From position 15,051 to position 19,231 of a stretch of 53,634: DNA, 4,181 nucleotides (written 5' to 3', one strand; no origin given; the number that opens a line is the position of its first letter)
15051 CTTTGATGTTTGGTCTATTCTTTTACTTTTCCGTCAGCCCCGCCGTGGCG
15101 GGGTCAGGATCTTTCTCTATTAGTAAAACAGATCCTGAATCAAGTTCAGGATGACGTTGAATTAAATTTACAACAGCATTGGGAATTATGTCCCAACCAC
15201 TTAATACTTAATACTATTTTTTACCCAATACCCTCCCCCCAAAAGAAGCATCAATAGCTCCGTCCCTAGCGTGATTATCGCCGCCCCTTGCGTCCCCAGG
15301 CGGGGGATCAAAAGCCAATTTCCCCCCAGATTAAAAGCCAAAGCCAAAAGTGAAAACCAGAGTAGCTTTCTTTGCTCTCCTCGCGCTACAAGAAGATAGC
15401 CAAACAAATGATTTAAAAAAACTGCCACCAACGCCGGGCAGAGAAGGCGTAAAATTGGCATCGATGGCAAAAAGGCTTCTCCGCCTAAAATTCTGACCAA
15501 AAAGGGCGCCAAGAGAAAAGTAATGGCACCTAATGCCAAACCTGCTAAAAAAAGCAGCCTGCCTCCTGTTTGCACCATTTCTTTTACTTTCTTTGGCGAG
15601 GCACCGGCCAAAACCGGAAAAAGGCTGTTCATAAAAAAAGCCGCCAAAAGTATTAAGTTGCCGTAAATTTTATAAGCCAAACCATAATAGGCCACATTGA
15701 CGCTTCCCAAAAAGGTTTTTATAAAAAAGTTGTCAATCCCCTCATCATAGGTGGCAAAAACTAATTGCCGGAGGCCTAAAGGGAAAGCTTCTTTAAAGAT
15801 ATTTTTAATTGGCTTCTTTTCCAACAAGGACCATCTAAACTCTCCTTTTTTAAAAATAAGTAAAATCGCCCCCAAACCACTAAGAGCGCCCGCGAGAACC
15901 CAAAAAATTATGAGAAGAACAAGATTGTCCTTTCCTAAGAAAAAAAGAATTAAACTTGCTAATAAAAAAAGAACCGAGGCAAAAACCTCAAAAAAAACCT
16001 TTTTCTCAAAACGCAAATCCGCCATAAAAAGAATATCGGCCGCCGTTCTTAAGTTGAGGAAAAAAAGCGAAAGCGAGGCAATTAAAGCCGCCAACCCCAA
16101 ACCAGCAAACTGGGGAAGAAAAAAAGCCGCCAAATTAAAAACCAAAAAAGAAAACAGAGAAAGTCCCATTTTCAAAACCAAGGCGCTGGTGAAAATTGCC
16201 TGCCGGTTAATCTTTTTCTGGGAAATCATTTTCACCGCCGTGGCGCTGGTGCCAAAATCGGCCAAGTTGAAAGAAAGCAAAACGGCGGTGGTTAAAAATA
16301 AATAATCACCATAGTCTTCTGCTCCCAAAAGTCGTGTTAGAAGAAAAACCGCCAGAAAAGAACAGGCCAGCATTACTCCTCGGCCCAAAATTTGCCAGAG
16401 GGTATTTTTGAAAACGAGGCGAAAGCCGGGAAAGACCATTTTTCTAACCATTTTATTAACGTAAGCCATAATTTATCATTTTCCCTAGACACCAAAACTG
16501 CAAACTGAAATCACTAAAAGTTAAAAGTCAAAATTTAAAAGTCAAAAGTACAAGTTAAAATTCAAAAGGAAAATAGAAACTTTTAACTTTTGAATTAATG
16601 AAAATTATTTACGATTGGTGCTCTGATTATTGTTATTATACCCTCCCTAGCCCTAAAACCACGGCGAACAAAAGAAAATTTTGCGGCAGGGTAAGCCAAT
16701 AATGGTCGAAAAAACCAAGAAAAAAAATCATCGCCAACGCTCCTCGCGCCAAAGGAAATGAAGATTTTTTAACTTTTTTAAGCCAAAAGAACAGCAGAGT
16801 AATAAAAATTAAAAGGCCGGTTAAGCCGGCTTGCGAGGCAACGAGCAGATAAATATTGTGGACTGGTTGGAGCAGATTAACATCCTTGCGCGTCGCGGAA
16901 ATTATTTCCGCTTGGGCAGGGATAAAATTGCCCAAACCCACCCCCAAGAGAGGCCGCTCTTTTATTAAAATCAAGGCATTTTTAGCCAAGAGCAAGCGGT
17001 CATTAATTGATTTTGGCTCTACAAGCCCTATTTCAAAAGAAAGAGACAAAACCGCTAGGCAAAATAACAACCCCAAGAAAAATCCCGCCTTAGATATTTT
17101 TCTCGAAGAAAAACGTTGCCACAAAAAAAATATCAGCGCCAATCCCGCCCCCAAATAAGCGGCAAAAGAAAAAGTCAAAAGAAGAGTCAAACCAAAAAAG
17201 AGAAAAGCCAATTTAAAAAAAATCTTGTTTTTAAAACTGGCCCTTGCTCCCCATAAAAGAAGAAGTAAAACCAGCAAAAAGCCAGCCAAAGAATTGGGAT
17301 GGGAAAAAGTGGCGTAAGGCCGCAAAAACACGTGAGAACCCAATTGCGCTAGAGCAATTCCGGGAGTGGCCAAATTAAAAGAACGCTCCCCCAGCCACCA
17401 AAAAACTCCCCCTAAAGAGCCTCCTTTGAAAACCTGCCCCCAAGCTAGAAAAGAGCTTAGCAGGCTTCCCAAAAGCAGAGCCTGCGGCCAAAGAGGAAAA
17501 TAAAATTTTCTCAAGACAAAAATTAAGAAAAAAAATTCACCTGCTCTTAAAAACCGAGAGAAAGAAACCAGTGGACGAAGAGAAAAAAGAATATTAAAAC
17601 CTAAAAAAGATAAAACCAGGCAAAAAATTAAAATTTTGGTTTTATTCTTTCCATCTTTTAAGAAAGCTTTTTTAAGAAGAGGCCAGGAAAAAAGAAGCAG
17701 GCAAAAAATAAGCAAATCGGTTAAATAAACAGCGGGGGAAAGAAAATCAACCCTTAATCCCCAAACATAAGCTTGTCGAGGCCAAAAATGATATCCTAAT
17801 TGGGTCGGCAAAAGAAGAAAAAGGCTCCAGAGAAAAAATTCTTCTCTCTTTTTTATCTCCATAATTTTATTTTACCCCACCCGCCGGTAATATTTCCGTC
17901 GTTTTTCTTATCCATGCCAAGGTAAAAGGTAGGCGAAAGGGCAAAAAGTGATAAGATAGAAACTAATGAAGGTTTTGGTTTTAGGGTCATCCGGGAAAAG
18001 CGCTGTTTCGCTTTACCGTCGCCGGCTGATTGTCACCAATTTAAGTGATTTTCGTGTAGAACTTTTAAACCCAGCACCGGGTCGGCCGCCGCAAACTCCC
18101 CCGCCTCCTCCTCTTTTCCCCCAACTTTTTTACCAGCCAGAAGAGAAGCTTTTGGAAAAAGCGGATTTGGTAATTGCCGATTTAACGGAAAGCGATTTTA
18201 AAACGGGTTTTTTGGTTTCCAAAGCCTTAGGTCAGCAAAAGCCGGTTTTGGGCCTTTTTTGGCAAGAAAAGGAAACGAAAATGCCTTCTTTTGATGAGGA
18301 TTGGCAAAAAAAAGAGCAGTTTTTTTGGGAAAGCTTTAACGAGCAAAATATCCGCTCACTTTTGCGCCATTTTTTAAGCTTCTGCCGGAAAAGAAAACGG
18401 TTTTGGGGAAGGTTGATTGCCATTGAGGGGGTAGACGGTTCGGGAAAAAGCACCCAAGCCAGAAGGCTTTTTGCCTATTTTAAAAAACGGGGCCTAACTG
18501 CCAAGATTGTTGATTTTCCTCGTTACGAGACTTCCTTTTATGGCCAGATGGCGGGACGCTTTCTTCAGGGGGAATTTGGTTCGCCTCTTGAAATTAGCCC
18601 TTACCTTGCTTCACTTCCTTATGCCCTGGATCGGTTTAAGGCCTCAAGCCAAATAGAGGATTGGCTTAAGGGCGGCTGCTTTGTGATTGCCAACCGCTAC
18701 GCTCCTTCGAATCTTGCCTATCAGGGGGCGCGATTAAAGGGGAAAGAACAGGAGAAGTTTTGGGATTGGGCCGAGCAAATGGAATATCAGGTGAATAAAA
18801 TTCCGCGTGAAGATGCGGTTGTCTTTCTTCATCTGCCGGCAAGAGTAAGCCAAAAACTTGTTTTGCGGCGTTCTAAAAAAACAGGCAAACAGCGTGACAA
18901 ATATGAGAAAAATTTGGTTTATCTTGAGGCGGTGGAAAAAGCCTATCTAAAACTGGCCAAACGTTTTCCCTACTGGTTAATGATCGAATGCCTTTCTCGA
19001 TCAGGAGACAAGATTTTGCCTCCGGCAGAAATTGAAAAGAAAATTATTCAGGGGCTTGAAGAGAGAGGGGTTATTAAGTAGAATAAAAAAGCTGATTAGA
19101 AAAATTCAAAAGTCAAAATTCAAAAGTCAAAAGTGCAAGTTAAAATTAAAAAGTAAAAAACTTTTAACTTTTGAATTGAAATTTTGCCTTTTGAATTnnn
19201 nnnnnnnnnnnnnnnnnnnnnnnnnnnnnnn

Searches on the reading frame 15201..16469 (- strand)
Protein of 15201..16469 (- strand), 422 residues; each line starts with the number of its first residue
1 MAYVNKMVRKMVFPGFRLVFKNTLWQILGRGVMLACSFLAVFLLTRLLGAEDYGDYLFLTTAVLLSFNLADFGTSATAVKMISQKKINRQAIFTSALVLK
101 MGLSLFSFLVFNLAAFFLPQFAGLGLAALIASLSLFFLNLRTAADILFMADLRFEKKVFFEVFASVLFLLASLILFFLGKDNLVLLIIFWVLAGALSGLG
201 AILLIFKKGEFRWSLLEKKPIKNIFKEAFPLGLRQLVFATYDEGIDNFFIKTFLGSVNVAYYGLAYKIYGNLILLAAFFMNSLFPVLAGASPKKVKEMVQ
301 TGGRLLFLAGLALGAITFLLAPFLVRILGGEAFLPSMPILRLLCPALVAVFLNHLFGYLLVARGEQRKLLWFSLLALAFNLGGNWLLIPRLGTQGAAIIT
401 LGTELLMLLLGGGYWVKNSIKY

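Call 77: search_protein_families(library=pfam, proteins=[window:15201-16469:-], max_evalue=0.0001)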
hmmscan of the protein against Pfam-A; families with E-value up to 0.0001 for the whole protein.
window:15201-16469:- (422 aa): 2 families
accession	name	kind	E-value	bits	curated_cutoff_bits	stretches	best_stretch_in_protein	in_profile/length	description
PF01943.22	Polysacc_synt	-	2.7e-24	86.5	28.2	1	20-288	2-271/274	Polysaccharide biosynthesis protein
PF13440.11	Polysacc_synt_3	-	3.3e-14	53.2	23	1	43-338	1-293/293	Polysaccharide biosynthesis protein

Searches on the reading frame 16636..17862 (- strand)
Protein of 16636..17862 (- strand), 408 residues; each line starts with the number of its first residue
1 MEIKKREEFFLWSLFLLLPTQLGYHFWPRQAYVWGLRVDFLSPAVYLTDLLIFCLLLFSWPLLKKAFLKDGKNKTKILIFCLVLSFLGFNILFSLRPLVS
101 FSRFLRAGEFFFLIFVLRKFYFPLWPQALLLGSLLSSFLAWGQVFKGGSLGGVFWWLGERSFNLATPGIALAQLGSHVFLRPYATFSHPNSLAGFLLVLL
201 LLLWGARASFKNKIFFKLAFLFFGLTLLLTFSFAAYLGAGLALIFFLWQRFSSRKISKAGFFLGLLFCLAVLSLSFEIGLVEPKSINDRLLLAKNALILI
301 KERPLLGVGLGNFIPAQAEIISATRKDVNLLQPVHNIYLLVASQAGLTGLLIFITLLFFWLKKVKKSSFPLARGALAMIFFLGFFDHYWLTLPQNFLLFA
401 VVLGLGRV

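Call 77: search_protein_families(library=pfam, proteins=[window:16636-17862:-], max_evalue=0.0001)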
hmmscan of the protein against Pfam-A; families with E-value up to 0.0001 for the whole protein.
window:16636-17862:- (408 aa): 1 family
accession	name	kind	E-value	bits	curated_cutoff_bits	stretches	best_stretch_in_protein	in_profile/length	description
PF04932.20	Wzy_C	-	2.4e-16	60.3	31.7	1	218-354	1-149/149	O-Antigen ligase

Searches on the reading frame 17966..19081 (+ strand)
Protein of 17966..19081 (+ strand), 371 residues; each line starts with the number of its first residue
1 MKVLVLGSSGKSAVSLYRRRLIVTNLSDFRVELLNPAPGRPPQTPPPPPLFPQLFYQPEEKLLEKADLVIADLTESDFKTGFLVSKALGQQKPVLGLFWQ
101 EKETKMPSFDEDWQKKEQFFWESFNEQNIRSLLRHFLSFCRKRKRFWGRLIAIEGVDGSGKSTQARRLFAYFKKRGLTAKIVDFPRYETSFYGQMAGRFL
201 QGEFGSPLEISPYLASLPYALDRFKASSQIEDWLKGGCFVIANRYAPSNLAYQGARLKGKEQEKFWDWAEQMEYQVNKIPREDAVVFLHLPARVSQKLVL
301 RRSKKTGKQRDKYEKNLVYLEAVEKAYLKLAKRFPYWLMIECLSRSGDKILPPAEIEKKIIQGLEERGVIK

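Call 77: search_protein_families(library=pfam, proteins=[window:17966-19081:+], max_evalue=0.0001)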
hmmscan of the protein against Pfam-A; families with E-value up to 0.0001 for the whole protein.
window:17966-19081:+ (371 aa): 1 family
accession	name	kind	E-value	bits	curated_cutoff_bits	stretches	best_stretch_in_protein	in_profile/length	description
PF02223.23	Thymidylate_kin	-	1.1e-21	77.9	27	1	153-341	1-172/185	Thymidylate kinase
